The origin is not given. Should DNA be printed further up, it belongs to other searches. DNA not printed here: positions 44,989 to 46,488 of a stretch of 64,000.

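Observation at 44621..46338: Overlapping gene pair: membrane-anchored coiled-coil protein + nuclease-fold-like protein with glycine-zipper membrane domain, in a lower-GC insert between glycolate oxidase and glyoxylate aminotransferase genes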

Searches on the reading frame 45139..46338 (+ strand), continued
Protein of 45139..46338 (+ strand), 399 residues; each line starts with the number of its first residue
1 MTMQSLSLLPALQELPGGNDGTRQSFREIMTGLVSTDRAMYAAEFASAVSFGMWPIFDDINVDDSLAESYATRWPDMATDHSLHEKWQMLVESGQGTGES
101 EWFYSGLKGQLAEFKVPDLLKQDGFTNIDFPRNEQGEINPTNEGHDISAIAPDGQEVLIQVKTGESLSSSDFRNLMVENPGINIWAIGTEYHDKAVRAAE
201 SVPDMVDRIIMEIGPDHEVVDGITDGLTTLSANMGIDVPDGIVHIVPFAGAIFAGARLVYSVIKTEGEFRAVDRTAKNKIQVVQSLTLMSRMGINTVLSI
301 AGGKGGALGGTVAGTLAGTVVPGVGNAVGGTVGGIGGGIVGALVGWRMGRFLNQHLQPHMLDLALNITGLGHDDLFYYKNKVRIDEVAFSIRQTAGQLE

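Call 46: find_encoding_contigs(protein=P0029, flank=10000, max_places=2)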
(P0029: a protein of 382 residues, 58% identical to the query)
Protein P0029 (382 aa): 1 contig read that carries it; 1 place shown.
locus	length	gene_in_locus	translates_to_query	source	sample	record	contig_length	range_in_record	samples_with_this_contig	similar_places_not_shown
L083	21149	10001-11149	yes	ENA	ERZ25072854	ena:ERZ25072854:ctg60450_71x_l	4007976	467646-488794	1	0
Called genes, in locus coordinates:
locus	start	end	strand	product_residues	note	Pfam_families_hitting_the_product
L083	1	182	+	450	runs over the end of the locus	PF13005:zf-IS66 (weak), PF03050:DDE_Tnp_IS66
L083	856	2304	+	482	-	PF01565:FAD_binding_4, PF02913:FAD-oxidase_C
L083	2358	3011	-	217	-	-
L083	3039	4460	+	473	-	PF01565:FAD_binding_4, PF02913:FAD-oxidase_C (weak)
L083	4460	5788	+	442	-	PF00037:Fer4 (faint), PF12797:Fer4_2 (faint), PF12800:Fer4_4 (faint), PF12838:Fer4_7, PF13183:Fer4_8, PF13484:Fer4_16, PF13534:Fer4_17, PF02754:CCG, +3 more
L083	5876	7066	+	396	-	-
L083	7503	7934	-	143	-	-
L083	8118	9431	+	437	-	PF13005:zf-IS66 (weak), PF03050:DDE_Tnp_IS66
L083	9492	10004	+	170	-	-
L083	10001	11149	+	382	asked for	-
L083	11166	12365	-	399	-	PF00266:Aminotran_5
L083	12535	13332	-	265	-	PF00106:adh_short, PF08659:KR, PF13561:adh_short_C2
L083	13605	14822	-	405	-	-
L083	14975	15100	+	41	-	-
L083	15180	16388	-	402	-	PF00291:PALP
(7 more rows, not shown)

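Call 56: find_related_loci(query=A1, collection=viral_contigs, flank=8000)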
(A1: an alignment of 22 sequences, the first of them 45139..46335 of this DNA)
Query A1 (399 aa) in viral_contigs; peptide patterns used: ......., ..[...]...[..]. (x = any residue, [..] = any of these).
54 stretches matched a pattern, but none encodes a relative of the query by tblastn (E <= 1e-3).

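Call 60: search_protein_families(library=pfam, proteins=[P0004, P0007, P0008, P0013, P0021, P0024, P0031, P0037, P0075, P0091], max_evalue=1)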
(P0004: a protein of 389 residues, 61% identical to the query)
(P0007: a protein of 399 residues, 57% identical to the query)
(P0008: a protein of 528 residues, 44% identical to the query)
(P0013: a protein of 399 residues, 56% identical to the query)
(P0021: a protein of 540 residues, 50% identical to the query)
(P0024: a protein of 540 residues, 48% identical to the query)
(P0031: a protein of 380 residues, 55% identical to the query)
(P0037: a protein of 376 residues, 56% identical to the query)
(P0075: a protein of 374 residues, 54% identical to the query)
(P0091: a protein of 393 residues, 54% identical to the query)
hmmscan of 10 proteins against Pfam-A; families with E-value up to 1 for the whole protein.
P0004 (389 aa): 2 families
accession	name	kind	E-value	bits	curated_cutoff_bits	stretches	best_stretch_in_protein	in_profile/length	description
PF13670.12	PepSY_2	-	0.064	13.7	24.3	1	121-158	32-68/83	Peptidase propeptide and YPEB domain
PF04471.18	Mrr_cat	-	0.11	13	21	1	125-165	15-57/115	Restriction endonuclease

P0007 (399 aa): 1 family
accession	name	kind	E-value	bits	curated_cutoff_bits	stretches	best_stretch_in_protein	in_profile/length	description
PF06897.17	DUF1269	-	0.0008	20.1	26.9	1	304-372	1-71/100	Protein of unknown function (DUF1269)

P0008 (528 aa): 3 families
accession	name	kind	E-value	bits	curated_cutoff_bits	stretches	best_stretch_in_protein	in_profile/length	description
PF13488.11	Gly-zipper_Omp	-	0.019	15.4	25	1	441-478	3-42/46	Glycine zipper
PF17784.7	Sulfotransfer_4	-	0.24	11.6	22.8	0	335-383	157-203/215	Sulfotransferase domain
PF20721.2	C19orf12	-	0.6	10.3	30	0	445-474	50-79/163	C19orf12-like protein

P0013 (399 aa): 1 family
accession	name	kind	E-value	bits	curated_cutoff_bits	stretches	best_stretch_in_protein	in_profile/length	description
PF06897.17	DUF1269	-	0.00036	21.3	26.9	1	307-372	4-71/100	Protein of unknown function (DUF1269)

P0021 (540 aa): 1 family
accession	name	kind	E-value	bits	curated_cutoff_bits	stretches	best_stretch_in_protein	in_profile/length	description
PF13488.11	Gly-zipper_Omp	-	0.017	15.5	25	1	452-489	4-43/46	Glycine zipper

P0024 (540 aa): 3 families
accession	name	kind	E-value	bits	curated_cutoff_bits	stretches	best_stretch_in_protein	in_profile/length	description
PF04471.18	Mrr_cat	-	0.0047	17.5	21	1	270-320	4-56/115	Restriction endonuclease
PF13488.11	Gly-zipper_Omp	-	0.017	15.4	25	1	452-489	3-42/46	Glycine zipper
PF21724.2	DUF6861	-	0.15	12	28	1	436-488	29-83/194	Family of unknown function (DUF6861)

P0031 (380 aa): 3 families
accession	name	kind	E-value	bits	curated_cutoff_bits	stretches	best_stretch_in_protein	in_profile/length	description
PF13488.11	Gly-zipper_Omp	-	0.011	16.1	25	1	293-330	3-42/46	Glycine zipper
PF21724.2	DUF6861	-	0.11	12.3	28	1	288-329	42-83/194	Family of unknown function (DUF6861)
PF24434.1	DUF7557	-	0.34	10.8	25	1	185-212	10-39/45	Family of unknown function (DUF7557)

P0037 (376 aa): 3 families
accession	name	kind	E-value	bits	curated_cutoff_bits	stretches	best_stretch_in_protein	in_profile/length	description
PF04471.18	Mrr_cat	-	0.008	16.7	21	1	114-157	13-58/115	Restriction endonuclease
PF21724.2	DUF6861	-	0.069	13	28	1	270-322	28-82/194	Family of unknown function (DUF6861)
PF13020.12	NOV_C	-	0.091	13.3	22.1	1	119-157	14-51/91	Protein NO VEIN, C-terminal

P0075 (374 aa): 3 families
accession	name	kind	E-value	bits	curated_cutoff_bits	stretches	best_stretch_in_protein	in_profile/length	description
PF13670.12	PepSY_2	-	0.036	14.5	24.3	1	114-155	34-74/83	Peptidase propeptide and YPEB domain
PF04471.18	Mrr_cat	-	0.069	13.7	21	1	115-161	14-63/115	Restriction endonuclease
PF13020.12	NOV_C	-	0.15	12.6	22.1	1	116-157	11-51/91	Protein NO VEIN, C-terminal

P0091 (393 aa): 3 families
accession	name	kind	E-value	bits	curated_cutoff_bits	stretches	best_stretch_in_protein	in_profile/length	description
PF19180.5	DUF5862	-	0.0047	17.2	33.3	1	295-337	16-58/68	Family of unknown function (DUF5862)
PF21415.2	SMK1_alpha_su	-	0.26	11.6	27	1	287-327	3-37/62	SMK1 alpha subunit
PF13488.11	Gly-zipper_Omp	-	0.32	11.4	25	1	297-337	3-45/46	Glycine zipper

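Call 67: search_protein_families(library=pfam, alignment_id=A4, max_evalue=0.00001)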
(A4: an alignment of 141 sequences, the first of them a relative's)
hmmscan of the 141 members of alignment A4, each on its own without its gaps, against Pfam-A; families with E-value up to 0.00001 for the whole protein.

A. member 1, L001:4978-5511:- (177 aa): 0 families

B. families by the number of members that match (of 141 scanned): 96 families (the first 25 are shown)
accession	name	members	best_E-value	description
PF01979.26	Amidohydro_1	6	5e-41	Amidohydrolase family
PF07969.17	Amidohydro_3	6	3.4e-18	Amidohydrolase family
PF02515.22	CoA_transf_3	5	2.9e-112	CoA-transferase family III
PF13561.12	adh_short_C2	3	2.4e-56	Enoyl-(Acyl carrier protein) reductase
PF00106.31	adh_short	3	1.7e-53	short chain dehydrogenase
PF00296.26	Bac_luciferase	3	7.7e-47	Luciferase-like monooxygenase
PF00266.25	Aminotran_5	3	4.2e-38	Aminotransferase class-V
PF05685.18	Uma2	3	2.8e-26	Putative restriction endonuclease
PF01609.27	DDE_Tnp_1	3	1.2e-25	Transposase DDE domain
PF01717.24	Meth_synt_2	3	7.3e-20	Cobalamin-independent synthase, Catalytic domain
PF00156.33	Pribosyltran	3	1.4e-15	Phosphoribosyl transferase domain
PF00155.27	Aminotran_1_2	2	3.2e-75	Aminotransferase class I and II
PF02636.23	Methyltransf_28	2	6.9e-48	Putative S-adenosyl-L-methionine-dependent methyltransferase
PF15919.11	HicB_lk_antitox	2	1.2e-42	HicB_like antitoxin of bacterial toxin-antitoxin system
PF01799.25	Fer2_2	2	1.2e-30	[2Fe-2S] binding domain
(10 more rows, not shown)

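Call 68: search_protein_families(library=padloc, alignment_id=A4, max_evalue=0.00001)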
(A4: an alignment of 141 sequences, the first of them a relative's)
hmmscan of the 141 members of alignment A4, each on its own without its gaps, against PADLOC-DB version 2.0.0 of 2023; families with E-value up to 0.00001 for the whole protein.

A. member 1, L001:4978-5511:- (177 aa): 0 families

B. families by the number of members that match (of 141 scanned): 183 families (the first 25 are shown)
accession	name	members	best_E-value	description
PDLC02759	SspA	3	3.6e-22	SspA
PDLC02657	DndA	3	8.6e-21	DndA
PDLC01078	C3a156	3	1.5e-17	oxidoreductase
PDLC04134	mad2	3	2.2e-14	mads_2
PDLC04806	PDC-S02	2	2.4e-26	-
PDLC04819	PDC-S02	2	2.7e-19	-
PDLC04833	PDC-S03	2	1.6e-16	-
PDLC03928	PsyrT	2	1.3e-15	-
PDLC04815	PDC-S02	2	1.4e-15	-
PDLC03962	ShosT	2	3.8e-10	-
PDLC04832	PDC-S03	2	4.7e-10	-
PDLC04834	PDC-S03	2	7.7e-07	-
PDLC02869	DpdF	2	7.9e-07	DpdF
PDLC02866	DpdF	2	5.4e-06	DpdF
PDLC04178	HEC-01A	1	5.8e-90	-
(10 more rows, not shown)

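Call 75: find_related_loci(query=A1, collection=metagenome_contigs, flank=3000)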
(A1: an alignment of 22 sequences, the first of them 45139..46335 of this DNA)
Query A1 (399 aa) in metagenome_contigs; peptide patterns used: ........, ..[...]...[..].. (x = any residue, [..] = any of these).
43 stretches matched a pattern; 5 encode a relative of the query (tblastn E <= 1e-3); 5 distinct loci.
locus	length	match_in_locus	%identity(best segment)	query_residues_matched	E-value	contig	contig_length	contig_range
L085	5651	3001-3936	40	50-398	3e-72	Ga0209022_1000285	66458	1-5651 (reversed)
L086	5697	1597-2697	39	3-398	2e-71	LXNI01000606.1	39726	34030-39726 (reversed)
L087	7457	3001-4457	61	1-390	6e-54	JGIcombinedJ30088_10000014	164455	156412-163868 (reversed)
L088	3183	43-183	64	348-394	4e-15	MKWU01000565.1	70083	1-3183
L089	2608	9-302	26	277-398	5e-11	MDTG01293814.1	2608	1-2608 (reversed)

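Call 87: find_encoding_contigs(protein=P0014, flank=6000, max_places=1)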
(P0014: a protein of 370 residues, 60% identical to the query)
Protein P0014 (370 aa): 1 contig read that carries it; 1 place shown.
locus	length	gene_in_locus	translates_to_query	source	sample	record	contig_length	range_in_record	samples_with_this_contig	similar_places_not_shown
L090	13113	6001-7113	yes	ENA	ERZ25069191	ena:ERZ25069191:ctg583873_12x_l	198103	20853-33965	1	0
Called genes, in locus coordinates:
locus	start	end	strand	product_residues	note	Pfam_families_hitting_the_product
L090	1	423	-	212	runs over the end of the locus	-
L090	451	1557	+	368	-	PF01565:FAD_binding_4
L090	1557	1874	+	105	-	PF02913:FAD-oxidase_C (weak)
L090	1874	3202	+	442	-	PF00037:Fer4 (faint), PF12797:Fer4_2 (faint), PF12800:Fer4_4 (faint), PF12838:Fer4_7, PF13183:Fer4_8, PF13484:Fer4_16, PF13534:Fer4_17, PF02754:CCG, +3 more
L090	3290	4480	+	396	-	-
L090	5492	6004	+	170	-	-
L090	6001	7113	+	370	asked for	-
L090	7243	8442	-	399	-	PF00266:Aminotran_5, PF00155:Aminotran_1_2 (weak)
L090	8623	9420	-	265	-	PF00106:adh_short, PF08659:KR, PF13561:adh_short_C2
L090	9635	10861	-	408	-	-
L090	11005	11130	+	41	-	-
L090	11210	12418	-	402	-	PF00291:PALP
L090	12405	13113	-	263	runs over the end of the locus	PF00697:PRAI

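Call 88: find_encoding_contigs(protein=P0025, flank=6000, max_places=1)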
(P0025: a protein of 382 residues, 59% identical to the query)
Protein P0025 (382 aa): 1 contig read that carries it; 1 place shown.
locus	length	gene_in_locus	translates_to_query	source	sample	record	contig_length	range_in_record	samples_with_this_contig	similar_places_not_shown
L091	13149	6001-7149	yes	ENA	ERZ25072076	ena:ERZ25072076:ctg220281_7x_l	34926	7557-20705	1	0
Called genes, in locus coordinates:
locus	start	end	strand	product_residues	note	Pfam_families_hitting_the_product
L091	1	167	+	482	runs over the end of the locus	PF01565:FAD_binding_4, PF02913:FAD-oxidase_C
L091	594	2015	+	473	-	PF01565:FAD_binding_4, PF02913:FAD-oxidase_C (weak)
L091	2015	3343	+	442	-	PF00037:Fer4 (faint), PF12797:Fer4_2 (faint), PF12800:Fer4_4 (faint), PF12838:Fer4_7, PF13183:Fer4_8, PF13484:Fer4_16, PF13534:Fer4_17, PF02754:CCG, +3 more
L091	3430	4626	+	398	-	-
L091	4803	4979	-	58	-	-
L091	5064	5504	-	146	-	-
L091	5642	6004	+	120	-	-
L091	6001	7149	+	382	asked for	-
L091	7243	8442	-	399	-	PF00266:Aminotran_5, PF00155:Aminotran_1_2 (weak)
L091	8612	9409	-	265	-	PF00106:adh_short, PF08659:KR, PF13561:adh_short_C2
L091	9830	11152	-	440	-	PF14072:DndB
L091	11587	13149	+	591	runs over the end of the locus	PF05598:DUF772, PF01609:DDE_Tnp_1, PF13751:DDE_Tnp_1_6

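Call 89: find_encoding_contigs(protein=P0045, flank=6000, max_places=1)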
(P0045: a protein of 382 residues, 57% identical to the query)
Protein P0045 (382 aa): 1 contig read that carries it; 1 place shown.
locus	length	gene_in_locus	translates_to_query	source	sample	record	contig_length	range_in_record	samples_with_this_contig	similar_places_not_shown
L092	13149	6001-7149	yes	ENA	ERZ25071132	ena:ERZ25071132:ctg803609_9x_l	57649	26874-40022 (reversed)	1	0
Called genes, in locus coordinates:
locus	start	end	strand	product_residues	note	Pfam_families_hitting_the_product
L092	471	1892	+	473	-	PF01565:FAD_binding_4, PF02913:FAD-oxidase_C (faint)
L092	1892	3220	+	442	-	PF13187:Fer4_9 (faint), PF00037:Fer4 (faint), PF12797:Fer4_2 (faint), PF12838:Fer4_7, PF13183:Fer4_8, PF13484:Fer4_16, PF13534:Fer4_17, PF02754:CCG, +3 more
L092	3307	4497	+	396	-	-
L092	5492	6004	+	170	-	-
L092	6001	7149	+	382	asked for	-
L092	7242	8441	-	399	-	PF00266:Aminotran_5, PF00155:Aminotran_1_2 (weak)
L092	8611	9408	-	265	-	PF00106:adh_short, PF08659:KR, PF13561:adh_short_C2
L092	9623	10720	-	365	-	-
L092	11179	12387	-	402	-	PF00291:PALP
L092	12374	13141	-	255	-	PF00697:PRAI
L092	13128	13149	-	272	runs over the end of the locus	PF00218:IGPS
